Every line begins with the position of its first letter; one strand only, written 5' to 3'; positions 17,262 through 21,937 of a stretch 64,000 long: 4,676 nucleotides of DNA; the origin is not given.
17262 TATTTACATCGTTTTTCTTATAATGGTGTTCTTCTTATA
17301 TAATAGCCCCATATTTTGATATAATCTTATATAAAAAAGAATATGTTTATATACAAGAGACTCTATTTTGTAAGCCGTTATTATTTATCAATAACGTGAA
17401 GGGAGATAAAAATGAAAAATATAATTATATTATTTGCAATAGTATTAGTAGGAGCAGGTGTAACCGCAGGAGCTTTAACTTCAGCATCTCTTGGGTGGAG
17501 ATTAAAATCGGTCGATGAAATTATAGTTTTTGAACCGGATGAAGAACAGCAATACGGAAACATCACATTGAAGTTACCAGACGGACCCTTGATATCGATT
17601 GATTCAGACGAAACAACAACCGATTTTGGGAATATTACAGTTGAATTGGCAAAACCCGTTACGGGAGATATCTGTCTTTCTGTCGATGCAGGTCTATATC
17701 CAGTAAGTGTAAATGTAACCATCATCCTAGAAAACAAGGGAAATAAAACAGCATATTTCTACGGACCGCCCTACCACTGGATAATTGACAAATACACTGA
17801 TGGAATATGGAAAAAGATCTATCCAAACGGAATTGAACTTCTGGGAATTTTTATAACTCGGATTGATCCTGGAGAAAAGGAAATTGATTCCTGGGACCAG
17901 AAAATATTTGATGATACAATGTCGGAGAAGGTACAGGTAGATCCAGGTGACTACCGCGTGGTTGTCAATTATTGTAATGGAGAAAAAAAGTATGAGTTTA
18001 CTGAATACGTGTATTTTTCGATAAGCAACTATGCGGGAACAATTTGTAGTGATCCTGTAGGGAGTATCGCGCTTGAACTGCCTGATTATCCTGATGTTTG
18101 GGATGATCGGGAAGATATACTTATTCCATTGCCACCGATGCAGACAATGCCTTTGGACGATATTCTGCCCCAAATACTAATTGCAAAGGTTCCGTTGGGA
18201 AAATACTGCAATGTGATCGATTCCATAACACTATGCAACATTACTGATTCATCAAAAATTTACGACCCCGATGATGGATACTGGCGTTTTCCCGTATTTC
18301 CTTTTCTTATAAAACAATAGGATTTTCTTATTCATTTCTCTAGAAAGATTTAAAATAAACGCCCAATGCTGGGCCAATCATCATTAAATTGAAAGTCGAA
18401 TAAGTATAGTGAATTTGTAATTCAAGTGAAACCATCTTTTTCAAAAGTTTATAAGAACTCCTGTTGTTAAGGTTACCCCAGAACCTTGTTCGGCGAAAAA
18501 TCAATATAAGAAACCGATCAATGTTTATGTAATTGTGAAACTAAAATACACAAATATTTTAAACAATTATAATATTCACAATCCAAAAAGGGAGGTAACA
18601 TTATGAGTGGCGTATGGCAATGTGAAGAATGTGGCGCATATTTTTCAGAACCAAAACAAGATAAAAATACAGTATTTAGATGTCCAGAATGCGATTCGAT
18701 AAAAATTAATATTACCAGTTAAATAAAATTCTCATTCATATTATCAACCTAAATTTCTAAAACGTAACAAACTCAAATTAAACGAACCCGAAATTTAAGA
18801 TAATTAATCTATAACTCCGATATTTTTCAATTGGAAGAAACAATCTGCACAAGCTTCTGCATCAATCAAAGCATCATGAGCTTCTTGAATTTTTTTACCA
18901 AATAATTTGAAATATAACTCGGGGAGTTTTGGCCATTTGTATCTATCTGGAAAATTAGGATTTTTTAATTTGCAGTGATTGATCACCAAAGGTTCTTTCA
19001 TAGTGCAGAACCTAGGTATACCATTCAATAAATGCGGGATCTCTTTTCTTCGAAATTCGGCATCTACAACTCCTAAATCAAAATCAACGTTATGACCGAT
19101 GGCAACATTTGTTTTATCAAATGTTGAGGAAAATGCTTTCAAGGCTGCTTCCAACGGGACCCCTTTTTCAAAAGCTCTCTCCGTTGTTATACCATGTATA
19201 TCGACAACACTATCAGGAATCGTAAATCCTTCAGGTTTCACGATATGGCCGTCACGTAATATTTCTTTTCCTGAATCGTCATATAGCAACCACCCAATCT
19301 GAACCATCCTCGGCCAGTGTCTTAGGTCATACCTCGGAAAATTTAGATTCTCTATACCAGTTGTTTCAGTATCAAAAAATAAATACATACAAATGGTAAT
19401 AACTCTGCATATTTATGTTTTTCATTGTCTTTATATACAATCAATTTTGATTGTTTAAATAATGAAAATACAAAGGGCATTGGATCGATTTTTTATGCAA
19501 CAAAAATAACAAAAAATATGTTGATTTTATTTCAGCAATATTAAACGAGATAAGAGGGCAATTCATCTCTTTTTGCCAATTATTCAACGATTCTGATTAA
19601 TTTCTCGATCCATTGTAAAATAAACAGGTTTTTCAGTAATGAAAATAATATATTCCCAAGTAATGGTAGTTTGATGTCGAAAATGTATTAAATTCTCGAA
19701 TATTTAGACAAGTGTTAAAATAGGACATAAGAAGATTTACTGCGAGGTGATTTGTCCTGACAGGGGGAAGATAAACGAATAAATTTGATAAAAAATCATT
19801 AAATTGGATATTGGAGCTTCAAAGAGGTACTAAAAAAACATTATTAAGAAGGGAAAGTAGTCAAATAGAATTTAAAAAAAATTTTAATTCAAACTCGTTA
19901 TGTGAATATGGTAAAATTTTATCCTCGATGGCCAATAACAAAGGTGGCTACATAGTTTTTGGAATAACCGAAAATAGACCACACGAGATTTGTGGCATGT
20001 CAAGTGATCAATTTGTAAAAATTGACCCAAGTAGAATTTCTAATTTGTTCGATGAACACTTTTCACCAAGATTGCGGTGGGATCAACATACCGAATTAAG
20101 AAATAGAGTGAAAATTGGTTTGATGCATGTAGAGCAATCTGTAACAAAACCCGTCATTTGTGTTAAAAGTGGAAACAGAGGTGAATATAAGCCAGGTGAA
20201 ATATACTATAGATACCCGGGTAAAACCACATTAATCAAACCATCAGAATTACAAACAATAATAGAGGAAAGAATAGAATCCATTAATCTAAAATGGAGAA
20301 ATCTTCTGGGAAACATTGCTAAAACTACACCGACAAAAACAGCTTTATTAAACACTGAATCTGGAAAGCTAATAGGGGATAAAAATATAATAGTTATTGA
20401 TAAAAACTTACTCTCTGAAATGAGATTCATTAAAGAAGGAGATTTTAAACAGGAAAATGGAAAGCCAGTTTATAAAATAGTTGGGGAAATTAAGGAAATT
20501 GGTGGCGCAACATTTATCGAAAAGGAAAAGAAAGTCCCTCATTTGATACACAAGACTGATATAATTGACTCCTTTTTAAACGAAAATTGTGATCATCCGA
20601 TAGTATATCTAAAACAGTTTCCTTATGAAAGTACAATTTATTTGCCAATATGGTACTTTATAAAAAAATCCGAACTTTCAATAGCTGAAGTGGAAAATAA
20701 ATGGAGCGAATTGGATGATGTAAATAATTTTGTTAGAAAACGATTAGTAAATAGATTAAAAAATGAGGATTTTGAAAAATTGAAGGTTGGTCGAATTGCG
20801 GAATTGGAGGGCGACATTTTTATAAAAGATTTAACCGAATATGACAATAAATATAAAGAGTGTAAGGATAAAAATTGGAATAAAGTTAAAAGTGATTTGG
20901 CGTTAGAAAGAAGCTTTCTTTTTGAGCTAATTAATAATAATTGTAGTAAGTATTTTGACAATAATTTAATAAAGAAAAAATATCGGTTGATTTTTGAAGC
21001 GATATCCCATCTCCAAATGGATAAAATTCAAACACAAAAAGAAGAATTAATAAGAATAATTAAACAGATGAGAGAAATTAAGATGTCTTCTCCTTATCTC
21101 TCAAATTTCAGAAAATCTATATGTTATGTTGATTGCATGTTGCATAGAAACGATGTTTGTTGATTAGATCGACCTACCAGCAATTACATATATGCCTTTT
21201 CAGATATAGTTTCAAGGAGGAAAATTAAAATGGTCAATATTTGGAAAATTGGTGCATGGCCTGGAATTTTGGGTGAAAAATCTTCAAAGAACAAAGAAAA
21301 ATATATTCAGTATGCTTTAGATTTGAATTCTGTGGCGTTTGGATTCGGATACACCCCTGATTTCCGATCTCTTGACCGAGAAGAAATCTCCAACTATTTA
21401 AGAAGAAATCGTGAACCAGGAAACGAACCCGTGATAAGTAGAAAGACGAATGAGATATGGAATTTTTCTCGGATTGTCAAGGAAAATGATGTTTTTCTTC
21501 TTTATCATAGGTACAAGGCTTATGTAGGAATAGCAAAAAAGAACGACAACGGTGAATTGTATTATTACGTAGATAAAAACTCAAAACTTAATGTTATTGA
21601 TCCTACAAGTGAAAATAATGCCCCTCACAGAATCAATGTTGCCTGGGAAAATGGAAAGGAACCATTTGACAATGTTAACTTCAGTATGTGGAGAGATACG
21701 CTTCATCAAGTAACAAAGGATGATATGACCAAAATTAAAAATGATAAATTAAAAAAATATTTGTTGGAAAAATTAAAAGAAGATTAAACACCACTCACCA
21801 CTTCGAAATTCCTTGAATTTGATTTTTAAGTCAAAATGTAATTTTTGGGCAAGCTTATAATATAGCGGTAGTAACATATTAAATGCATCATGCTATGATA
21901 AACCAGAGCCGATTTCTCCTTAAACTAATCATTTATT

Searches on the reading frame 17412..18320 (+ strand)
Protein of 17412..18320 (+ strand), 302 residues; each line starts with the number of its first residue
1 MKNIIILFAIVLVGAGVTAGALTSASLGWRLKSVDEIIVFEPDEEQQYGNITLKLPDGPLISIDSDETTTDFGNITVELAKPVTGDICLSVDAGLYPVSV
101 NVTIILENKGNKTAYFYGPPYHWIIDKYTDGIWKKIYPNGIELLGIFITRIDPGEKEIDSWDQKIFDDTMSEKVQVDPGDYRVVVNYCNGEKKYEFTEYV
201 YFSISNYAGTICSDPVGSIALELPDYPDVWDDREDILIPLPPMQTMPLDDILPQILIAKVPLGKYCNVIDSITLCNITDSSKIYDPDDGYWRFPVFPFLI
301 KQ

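Call 52: search_protein_families(library=pfam, proteins=[window:17412-18320:+], max_evalue=0.001)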
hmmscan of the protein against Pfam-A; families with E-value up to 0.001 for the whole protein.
window:17412-18320:+ (302 aa): 1 family
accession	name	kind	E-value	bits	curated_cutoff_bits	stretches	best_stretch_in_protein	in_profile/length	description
PF20251.4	Big_14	-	8.7e-05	22.9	27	1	89-194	7-97/104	Bacterial Ig-like domain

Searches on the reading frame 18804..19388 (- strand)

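Call 3: search_protein_families(library=pfam, proteins=[window:18804-19388:-], max_evalue=1)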
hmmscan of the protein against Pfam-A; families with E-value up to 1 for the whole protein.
window:18804-19388:- (194 aa): 1 family
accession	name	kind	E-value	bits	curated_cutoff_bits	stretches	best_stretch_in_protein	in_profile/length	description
PF00929.31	RNase_T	-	2.9e-17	64.1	24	1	3-184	1-164/164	Exonuclease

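Call 4: search_protein_families(library=padloc, proteins=[window:18804-19388:-], max_evalue=1)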
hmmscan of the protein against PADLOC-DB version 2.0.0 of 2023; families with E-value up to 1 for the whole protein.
window:18804-19388:- (194 aa): 3 families
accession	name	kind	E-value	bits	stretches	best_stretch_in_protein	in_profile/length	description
PDLC01247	DEDDh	-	3.4e-24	84.1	1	3-184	1-138/139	"CAS-I,CAS-II,CAS-III,CAS-IV,CAS-V,CAS-VI; associated"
PDLC05027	PDC-S48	-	9e-10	36.2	1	2-183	6-162/411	-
PDLC05028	PDC-S48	-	2e-06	24.7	1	94-185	99-177/512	-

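Call 5: search_protein_families(library=ncbifam, proteins=[window:18804-19388:-], max_evalue=1)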
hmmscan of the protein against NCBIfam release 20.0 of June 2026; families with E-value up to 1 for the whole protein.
window:18804-19388:- (194 aa): 23 families
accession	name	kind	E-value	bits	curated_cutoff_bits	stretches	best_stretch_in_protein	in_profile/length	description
NF005927.0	PRK07942.1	subfamily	3.1e-12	46.7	186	1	4-183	11-172/232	DNA polymerase III subunit epsilon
NF001688.0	PRK00448.1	equivalog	1.9e-09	35.7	873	1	2-187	425-584/1445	PolC-type DNA polymerase III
TIGR01405.1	polC_Gram_pos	equivalog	3.6e-09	34.9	1043.45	1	2-189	191-352/1211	DNA polymerase III subunit alpha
NF004316.1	PRK05711.1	equivalog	5.1e-09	36.1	196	1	4-187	5-169/234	DNA polymerase III subunit epsilon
TIGR01406.1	dnaQ_proteo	equivalog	3.3e-08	33.4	222.7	1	5-188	5-169/231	DNA polymerase III subunit epsilon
NF004963.0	PRK06309.1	equivalog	1.4e-07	31.4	245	1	3-119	5-107/232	DNA polymerase III subunit epsilon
NF005905.0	PRK07883.1-3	equivalog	2.1e-07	30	508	1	40-187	54-187/581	DEDD exonuclease domain-containing protein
NF006316.0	PRK08517.1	equivalog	2.2e-07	30.4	247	1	56-181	114-223/270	3'-5' exonuclease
NF005906.0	PRK07883.1-4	equivalog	3.6e-07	28.9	495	1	3-187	9-167/563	DEDD exonuclease domain-containing protein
NF005903.0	PRK07883.1-1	equivalog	7.2e-06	24.7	1038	1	49-187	85-209/642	DEDD exonuclease domain-containing protein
NF004844.0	PRK06195.1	equivalog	1.1e-05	25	373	1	45-184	34-157/309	DNA polymerase III subunit epsilon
NF005907.0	PRK07883.1-5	equivalog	0.00015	20.3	454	1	49-184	67-188/584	DEDD exonuclease domain-containing protein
TIGR00573.1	dnaq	subfamily_domain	0.00021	20.9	71.5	1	57-184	53-170/217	exonuclease, DNA polymerase III, epsilon subunit family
NF005981.0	PRK08074.1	equivalog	0.00026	19.1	789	1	2-187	5-165/931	ATP-dependent DNA helicase DinG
NF006615.0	PRK09182.1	subfamily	0.0018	17.1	207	1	3-112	53-153/307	3'-5' exonuclease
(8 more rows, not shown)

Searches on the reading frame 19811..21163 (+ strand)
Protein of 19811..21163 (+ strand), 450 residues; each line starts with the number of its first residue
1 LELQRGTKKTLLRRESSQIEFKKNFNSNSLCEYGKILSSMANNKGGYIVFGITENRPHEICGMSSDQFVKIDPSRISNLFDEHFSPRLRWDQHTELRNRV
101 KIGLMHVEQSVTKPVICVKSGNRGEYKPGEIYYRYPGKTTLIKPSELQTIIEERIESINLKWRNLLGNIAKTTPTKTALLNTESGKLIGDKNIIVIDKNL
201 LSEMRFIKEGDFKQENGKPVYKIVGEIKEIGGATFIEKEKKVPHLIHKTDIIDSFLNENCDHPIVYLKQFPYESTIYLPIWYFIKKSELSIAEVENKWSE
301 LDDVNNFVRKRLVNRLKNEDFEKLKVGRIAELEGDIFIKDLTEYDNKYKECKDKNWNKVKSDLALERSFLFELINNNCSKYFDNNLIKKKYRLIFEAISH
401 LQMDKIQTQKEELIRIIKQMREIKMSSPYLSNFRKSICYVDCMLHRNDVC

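Call 3: search_protein_families(library=pfam, proteins=[window:19811-21163:+], max_evalue=1)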
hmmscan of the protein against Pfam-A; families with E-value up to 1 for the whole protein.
window:19811-21163:+ (450 aa): 2 families
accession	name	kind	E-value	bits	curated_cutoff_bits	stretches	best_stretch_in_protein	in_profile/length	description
PF04326.19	SLFN_AlbA_2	-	3.3e-17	63.5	25.3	1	15-140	1-115/118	Schlafen, AlbA_2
PF22412.1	TerS_C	-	0.032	14.9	27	0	27-80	28-77/79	Phage G20C small terminase C-terminal domain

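Call 4: search_protein_families(library=padloc, proteins=[window:19811-21163:+], max_evalue=1)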
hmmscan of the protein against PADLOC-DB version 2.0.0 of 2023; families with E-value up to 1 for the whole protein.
window:19811-21163:+ (450 aa): 0 families

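Call 5: search_protein_families(library=ncbifam, proteins=[window:19811-21163:+], max_evalue=1)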
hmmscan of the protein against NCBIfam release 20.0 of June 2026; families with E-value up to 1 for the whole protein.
window:19811-21163:+ (450 aa): 0 families

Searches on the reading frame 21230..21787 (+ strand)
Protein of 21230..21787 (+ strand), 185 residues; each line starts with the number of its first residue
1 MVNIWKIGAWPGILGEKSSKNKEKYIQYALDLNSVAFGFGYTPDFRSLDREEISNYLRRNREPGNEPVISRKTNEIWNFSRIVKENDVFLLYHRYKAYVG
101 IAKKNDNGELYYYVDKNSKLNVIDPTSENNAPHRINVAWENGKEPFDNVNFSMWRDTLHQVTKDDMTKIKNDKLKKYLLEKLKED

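Call 3: search_protein_families(library=pfam, proteins=[window:21230-21787:+], max_evalue=1)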
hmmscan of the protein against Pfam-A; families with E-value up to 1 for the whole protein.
window:21230-21787:+ (185 aa): 2 families
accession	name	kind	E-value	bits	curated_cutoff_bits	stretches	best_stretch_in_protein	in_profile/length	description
PF13200.12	DUF4015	-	0.0015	18.1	27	1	70-156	69-148/313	Putative glycosyl hydrolase domain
PF21826.1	DUF6887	-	0.27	12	24.2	0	43-62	2-21/62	Family of unknown function (DUF6887)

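Call 4: search_protein_families(library=padloc, proteins=[window:21230-21787:+], max_evalue=1)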
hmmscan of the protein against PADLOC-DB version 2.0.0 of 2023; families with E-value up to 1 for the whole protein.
window:21230-21787:+ (185 aa): 2 families
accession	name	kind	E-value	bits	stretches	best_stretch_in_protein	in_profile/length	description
PDLC04819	PDC-S02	-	0.00047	17.5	1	22-140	13-120/334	-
PDLC04815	PDC-S02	-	0.00075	16.9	1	24-103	13-93/346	-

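Call 5: search_protein_families(library=ncbifam, proteins=[window:21230-21787:+], max_evalue=1)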
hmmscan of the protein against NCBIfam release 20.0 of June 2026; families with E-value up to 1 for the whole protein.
window:21230-21787:+ (185 aa): 0 families
